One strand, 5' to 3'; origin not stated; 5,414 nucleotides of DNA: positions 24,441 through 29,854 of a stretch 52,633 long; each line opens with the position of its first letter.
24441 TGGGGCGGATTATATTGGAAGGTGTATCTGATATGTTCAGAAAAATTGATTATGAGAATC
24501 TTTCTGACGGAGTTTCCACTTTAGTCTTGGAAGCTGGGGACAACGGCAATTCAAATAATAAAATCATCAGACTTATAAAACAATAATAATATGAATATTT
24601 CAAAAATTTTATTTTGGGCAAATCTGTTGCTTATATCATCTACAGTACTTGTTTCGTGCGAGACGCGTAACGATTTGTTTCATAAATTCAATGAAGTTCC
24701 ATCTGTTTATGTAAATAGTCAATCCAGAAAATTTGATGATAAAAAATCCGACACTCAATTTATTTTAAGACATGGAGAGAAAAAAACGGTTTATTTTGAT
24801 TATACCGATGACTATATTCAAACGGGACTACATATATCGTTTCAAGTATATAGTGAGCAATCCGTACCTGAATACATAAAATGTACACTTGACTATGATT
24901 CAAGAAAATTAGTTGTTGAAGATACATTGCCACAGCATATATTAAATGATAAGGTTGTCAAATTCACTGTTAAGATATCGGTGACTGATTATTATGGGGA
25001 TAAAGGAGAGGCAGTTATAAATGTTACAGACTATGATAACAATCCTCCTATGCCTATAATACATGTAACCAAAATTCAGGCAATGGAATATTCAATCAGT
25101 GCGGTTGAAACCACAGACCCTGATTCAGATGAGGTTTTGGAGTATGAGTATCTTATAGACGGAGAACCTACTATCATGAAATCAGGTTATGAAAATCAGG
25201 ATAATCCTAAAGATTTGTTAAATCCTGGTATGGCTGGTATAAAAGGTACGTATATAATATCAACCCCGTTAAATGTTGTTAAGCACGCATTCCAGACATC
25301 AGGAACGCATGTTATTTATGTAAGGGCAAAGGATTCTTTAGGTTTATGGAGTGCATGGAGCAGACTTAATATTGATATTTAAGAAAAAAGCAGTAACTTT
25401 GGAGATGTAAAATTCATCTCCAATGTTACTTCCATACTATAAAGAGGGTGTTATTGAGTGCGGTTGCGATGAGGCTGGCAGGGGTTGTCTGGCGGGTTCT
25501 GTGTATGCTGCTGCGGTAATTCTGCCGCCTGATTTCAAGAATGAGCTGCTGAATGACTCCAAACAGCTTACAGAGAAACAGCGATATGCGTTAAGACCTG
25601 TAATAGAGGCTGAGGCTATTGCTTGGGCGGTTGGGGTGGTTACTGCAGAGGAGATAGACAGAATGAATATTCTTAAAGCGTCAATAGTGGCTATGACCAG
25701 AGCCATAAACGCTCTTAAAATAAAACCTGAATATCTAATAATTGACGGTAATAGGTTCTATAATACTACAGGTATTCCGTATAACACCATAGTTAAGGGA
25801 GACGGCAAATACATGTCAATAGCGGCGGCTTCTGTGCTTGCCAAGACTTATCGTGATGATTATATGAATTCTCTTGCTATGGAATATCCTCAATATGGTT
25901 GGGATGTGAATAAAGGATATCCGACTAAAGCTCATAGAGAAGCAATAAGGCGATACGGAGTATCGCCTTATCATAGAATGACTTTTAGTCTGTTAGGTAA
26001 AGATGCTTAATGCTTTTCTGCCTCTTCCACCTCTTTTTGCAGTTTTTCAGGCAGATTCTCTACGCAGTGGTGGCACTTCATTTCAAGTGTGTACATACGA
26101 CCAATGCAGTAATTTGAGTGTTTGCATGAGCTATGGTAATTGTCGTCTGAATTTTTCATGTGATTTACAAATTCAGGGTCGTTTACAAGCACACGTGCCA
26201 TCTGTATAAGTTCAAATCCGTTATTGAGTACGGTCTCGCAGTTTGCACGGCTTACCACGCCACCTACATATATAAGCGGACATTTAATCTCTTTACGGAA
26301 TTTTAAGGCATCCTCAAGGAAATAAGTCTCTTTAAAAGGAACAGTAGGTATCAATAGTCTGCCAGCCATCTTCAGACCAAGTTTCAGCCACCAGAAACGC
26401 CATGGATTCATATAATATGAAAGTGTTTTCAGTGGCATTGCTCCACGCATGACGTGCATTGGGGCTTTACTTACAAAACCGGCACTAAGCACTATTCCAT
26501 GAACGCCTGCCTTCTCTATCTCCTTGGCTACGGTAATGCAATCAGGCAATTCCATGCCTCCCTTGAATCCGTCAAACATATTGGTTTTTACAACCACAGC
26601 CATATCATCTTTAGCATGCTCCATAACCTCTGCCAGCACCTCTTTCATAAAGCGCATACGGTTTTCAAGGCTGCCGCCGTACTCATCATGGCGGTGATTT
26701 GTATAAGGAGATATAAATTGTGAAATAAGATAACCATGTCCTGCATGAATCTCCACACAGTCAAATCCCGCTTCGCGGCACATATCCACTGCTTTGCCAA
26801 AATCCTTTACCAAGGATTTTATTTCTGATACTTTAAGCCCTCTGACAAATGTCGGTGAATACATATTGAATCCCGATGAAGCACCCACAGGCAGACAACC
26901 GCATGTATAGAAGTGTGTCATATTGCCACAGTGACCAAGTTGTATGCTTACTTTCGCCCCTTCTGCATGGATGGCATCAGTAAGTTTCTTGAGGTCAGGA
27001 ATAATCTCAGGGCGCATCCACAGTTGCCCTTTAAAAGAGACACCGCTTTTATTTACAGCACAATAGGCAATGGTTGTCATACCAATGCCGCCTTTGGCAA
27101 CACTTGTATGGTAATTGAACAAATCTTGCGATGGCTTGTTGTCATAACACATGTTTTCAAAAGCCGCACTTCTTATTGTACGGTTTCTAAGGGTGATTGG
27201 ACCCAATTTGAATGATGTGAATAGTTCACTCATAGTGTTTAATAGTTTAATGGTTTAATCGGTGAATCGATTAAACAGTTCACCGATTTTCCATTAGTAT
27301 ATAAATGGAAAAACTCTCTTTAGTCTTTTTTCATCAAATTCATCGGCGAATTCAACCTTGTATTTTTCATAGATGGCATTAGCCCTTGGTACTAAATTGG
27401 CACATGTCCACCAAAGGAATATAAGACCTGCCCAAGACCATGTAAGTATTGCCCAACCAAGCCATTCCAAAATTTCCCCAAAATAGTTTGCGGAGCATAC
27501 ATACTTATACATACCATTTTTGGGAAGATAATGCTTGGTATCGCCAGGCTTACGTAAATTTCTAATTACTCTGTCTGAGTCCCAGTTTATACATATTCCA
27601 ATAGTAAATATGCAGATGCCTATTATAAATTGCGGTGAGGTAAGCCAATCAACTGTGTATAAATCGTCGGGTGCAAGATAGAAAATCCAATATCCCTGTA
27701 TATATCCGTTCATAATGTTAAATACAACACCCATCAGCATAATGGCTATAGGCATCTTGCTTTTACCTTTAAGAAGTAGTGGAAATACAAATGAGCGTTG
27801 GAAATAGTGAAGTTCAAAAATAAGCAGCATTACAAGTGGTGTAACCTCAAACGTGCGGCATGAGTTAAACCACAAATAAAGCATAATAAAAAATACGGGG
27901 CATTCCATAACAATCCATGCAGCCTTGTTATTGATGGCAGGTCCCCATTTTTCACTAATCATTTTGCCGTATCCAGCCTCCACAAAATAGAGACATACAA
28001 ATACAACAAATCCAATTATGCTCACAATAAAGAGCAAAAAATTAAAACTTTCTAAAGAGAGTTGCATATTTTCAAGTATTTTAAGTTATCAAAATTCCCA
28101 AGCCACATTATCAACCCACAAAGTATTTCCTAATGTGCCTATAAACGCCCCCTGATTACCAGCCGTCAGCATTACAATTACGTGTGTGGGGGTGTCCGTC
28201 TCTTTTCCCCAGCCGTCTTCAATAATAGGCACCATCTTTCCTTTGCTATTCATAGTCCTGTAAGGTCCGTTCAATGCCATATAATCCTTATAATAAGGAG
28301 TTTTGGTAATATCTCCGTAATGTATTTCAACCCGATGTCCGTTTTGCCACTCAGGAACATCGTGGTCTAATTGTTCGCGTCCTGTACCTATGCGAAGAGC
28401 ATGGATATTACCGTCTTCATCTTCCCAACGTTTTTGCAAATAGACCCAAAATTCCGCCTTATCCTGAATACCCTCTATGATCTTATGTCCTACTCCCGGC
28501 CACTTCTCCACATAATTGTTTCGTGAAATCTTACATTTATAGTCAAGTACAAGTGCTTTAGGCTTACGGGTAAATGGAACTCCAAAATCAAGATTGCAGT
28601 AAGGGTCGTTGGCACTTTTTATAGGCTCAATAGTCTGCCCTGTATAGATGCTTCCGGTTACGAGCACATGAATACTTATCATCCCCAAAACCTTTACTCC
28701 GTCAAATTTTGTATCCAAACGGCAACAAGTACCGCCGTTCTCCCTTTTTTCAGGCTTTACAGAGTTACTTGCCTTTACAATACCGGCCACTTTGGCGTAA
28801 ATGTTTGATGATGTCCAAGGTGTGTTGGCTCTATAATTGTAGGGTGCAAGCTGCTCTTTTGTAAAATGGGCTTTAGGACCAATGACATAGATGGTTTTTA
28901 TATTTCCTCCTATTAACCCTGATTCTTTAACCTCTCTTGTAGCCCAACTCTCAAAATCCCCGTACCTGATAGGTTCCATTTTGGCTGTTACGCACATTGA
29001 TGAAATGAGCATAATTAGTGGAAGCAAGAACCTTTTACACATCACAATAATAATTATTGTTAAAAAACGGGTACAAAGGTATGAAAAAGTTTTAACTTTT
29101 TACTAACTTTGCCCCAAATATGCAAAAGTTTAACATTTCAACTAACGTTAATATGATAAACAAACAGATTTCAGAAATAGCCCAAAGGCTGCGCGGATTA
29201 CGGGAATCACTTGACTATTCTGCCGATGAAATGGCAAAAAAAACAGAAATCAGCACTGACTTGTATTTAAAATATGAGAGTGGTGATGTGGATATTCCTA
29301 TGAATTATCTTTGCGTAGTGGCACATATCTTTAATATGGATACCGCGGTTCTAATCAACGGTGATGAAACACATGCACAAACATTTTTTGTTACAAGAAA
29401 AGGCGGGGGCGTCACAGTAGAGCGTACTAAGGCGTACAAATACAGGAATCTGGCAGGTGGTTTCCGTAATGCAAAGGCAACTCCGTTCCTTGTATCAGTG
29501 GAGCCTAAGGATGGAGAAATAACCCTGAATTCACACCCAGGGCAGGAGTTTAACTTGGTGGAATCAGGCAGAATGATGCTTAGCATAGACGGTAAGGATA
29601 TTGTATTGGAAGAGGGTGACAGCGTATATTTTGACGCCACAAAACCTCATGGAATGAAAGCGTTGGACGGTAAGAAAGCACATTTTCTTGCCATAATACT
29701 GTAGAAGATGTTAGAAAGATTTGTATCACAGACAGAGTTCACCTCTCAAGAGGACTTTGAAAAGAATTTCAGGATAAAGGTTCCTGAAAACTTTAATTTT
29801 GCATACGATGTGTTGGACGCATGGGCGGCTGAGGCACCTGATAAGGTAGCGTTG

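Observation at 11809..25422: Intact-looking Bacteroidetes T4SS core (traE-traO) with no relaxase, coupling protein, TraA-D, primase or integrase, lodged between housekeeping genes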

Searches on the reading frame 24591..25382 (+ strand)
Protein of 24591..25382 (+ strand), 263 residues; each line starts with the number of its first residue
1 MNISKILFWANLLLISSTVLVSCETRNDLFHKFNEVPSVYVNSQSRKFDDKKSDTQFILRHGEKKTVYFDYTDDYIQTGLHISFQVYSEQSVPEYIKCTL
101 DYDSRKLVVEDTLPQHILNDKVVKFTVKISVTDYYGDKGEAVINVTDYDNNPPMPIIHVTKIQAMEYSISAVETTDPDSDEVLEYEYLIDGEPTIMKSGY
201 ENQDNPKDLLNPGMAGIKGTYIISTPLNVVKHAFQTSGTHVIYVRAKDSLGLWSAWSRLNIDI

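Call 7: search_protein_families(library=pfam, proteins=[window:24591-25382:+], max_evalue=0.001)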
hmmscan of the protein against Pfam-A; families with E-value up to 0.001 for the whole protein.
window:24591-25382:+ (263 aa): 0 families

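Call 31: search_protein_families(library=ncbifam, proteins=[window:24591-25382:+], max_evalue=5)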
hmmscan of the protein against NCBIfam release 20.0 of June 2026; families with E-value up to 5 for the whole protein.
window:24591-25382:+ (263 aa): 1 family
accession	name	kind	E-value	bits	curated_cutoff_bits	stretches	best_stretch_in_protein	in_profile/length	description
TIGR03660.1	T1SS_rpt_143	domain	0.056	13.4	66.05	1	116-165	78-127/143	T1SS-143 repeat domain-containing protein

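Call 32: search_protein_families(library=pfam, proteins=[window:24591-25382:+], max_evalue=5)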
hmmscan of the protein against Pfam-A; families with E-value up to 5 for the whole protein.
window:24591-25382:+ (263 aa): 2 families
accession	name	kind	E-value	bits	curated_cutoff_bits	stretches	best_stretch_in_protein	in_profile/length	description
PF00801.26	PKD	-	0.018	15.5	23.5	1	227-259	48-78/80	PKD domain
PF09716.15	ETRAMP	-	0.061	13.8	29.1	1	1-54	1-41/81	Malarial early transcribed membrane protein (ETRAMP)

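Call 47: find_homologous_proteins(query=window:24591-25382:+, max_evalue=0.001)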
Query window:24591-25382:+ (263 aa): 25 proteins with E <= 0.001 among 143 candidates.
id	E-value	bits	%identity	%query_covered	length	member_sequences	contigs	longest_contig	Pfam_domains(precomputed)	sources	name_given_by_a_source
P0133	4.2e-173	592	100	100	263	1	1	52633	-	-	-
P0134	9.5e-137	472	78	100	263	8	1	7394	-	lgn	-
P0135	1.1e-134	466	78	100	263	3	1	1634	-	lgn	-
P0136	2.6e-99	350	60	96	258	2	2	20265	-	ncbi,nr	ncbi:MAG: hypothetical protein MJ003_06250 [Paludibacteraceae bacterium]|nr:hypothetical protein [Pa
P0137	6.3e-98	345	58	99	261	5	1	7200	-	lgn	-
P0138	1.6e-97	344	62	92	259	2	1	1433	-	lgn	-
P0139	5.8e-96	339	58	96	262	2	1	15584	-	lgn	-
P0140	6.9e-96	339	57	100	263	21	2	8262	-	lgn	-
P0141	1.2e-95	338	58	96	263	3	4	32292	-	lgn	-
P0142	1.6e-94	334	57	96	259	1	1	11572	-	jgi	-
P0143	1.4e-93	331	56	98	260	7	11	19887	-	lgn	-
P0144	8.3e-92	325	55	96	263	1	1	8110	-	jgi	-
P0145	2.7e-91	323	55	98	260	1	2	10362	-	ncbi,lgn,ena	-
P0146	1.3e-88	315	60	93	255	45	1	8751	-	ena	-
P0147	2.7e-84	300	54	95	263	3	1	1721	-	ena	-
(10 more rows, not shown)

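Call 58: predict_structure(alignment_id=A2)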
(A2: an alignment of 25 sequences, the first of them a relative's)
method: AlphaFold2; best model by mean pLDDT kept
length: 263 residues; sequences in the alignment: 25
mean_pLDDT: 89.7   pTM: 0.71
mean pLDDT of the five models: 89.7, 88.1, 87.5, 86.0, 80.9
residues with pLDDT >= 90: 181; 70-90: 64; 50-70: 15; < 50: 3
segments of 3 or more residues with pLDDT < 50: 24-26
pLDDT, mean of each block of 10 residues (from residue 1): 80 80 57 83 90 93 94 76 92 91 94 83 92 89 94 96 96 94 97 95 92 94 93 95 97 97 93
secondary structure, 60 per line:
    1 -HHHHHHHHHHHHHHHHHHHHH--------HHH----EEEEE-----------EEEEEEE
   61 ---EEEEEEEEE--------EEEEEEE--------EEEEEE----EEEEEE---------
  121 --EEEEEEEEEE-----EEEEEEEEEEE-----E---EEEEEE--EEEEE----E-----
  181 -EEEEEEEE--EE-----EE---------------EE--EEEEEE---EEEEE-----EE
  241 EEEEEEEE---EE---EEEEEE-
elements in order: H2-22 E38-42 E54-60 E64-72 E81-87 E96-101 E106-111 E123-132 E138-148 E158-163 E166-170 E182-189 E220-225 E229-233 E239-248 E257-262

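Call 62: fold_search(model_id=the predicted structure, library=pdb)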
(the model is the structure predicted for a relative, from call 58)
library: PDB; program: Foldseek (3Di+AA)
matches with E <= 10: 1731; with E <= 0.001: 426
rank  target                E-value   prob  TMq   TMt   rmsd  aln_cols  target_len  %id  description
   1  5i99                  2.9e-07  1.00  0.31  0.23  10.1       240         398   13  Crystal structure of mouse CNTN3 Ig5-Fn2 domains (released 2016-08-31)
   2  3mtr_A                4.2e-07  1.00  0.38  0.46   7.6       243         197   11  Crystal structure of the Ig5-FN1 tandem of human NCAM (released 2010-06-23)
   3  2w1n                  8.0e-07  1.00  0.26  0.29  14.4       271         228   11  cohesin and fibronectin type-III double module construct from the Clostridium perfringens glycoside hydrolase GH84C (released 2009-02-03)
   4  5dzy_C                1.2e-06  1.00  0.29  0.20  12.0       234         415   14  Protocadherin beta 8 extracellular cadherin domains 1-4 (released 2016-05-04)
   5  2nzi_A                1.4e-06  1.00  0.32  0.30   9.7       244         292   10  Crystal structure of domains A168-A170 from titin (released 2007-02-13)
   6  1p9m_C                1.5e-06  1.00  0.28  0.35  14.0       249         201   13  Crystal structure of the hexameric human IL-6/IL-6 alpha receptor/gp130 complex (released 2003-07-01)
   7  5dzx_B                1.6e-06  1.00  0.33  0.23  11.8       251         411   12  Protocadherin beta 6 extracellular cadherin domains 1-4 (released 2016-05-04)
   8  2yn3_A                1.6e-06  1.00  0.28  0.28  10.3       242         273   15  Structural insight into the giant calcium-binding adhesin SiiE: implications for the adhesion of Salmonella enterica t (released 2013-04-03)
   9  3mtr_B                1.8e-06  1.00  0.37  0.45   7.7       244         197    9  Crystal structure of the Ig5-FN1 tandem of human NCAM (released 2010-06-23)
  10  5fuc_D                1.9e-06  1.00  0.25  0.32  13.5       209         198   15  Biophysical and cellular characterisation of a junctional epitope antibody that locks IL-6 and gp80 together in a stab (released 2017-01-25)
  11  5tfm                  2.1e-06  1.00  0.30  0.26  11.1       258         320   13  Crystal Structure of Human Cadherin-23 EC6-8 (released 2017-12-27)
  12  3pdd                  2.4e-06  1.00  0.28  0.36  11.3       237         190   12  Structures of Clostridium thermocellum CbhA fibronectin(III)-like modules (released 2011-11-23)
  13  4m00_A                2.5e-06  1.00  0.31  0.18   9.3       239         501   15  Crystal structure of the ligand binding region of staphylococcal adhesion SraP (released 2014-06-18)
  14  5dzy_D                2.5e-06  1.00  0.32  0.22  12.2       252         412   13  Protocadherin beta 8 extracellular cadherin domains 1-4 (released 2016-05-04)
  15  3rkp_A                3.4e-06  1.00  0.22  0.18  17.7       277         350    9  Crystal structure of BcpA*(D312A), the major pilin subunit of Bacillus cereus (released 2012-05-30)
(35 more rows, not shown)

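Call 77: search_protein_families(library=padloc, proteins=[window:24591-25382:+], max_evalue=0.00001)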
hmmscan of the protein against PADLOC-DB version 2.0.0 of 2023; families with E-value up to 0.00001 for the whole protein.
window:24591-25382:+ (263 aa): 0 families

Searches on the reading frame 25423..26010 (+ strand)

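Call 7: search_protein_families(library=pfam, proteins=[window:25423-26010:+], max_evalue=0.001)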
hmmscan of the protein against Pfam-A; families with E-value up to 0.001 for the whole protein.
window:25423-26010:+ (195 aa): 1 family
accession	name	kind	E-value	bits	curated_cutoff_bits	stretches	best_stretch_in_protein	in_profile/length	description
PF01351.25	RNase_HII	-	6.5e-40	137.6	25.8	1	13-189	1-197/199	Ribonuclease HII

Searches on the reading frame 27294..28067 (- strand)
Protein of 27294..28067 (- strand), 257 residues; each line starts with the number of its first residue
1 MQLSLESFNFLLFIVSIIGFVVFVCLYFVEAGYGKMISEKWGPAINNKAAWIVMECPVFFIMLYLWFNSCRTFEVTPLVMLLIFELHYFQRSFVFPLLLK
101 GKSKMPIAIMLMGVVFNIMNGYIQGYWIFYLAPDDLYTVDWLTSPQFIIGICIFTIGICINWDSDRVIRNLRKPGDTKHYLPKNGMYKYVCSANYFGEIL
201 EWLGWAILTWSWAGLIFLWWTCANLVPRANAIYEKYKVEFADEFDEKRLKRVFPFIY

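Call 7: search_protein_families(library=pfam, proteins=[window:27294-28067:-], max_evalue=0.001)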
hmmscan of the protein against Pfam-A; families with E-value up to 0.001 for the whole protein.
window:27294-28067:- (257 aa): 3 families
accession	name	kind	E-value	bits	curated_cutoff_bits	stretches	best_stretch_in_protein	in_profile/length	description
PF02544.21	Steroid_dh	-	3.8e-42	144.3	22.6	1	104-257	2-150/150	3-oxo-5-alpha-steroid 4-dehydrogenase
PF06966.17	DUF1295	-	6e-06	26.4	20.4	1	148-221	122-194/235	Protein of unknown function (DUF1295)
PF04191.18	PEMT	-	0.00015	22.6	25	1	146-225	2-87/105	Phospholipid methyltransferase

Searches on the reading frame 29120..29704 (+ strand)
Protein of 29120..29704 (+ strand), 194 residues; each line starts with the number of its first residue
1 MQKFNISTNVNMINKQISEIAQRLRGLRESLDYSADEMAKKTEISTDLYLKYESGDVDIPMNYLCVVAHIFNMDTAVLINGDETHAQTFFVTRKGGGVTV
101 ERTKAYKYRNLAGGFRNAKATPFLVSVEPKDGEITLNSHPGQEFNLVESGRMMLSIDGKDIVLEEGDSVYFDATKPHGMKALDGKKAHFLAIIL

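Call 8: search_protein_families(library=pfam, proteins=[window:29120-29704:+], max_evalue=0.001)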
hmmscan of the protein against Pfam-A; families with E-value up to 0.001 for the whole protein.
window:29120-29704:+ (194 aa): 5 families
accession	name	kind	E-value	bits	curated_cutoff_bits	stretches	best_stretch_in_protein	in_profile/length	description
PF07883.17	Cupin_2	-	1e-16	60.8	27.2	1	124-192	2-69/70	Cupin domain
PF13560.12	HTH_31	-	5.7e-05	23.8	27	1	19-62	1-45/64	Helix-turn-helix domain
PF12844.13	HTH_19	-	0.00015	22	30.2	1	22-80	2-60/64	Helix-turn-helix domain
PF01381.28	HTH_3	-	0.0008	19.8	23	0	24-76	1-53/55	Helix-turn-helix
PF05899.18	Cupin_3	-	0.00095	19.3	23.5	0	130-173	15-58/74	EutQ-like cupin domain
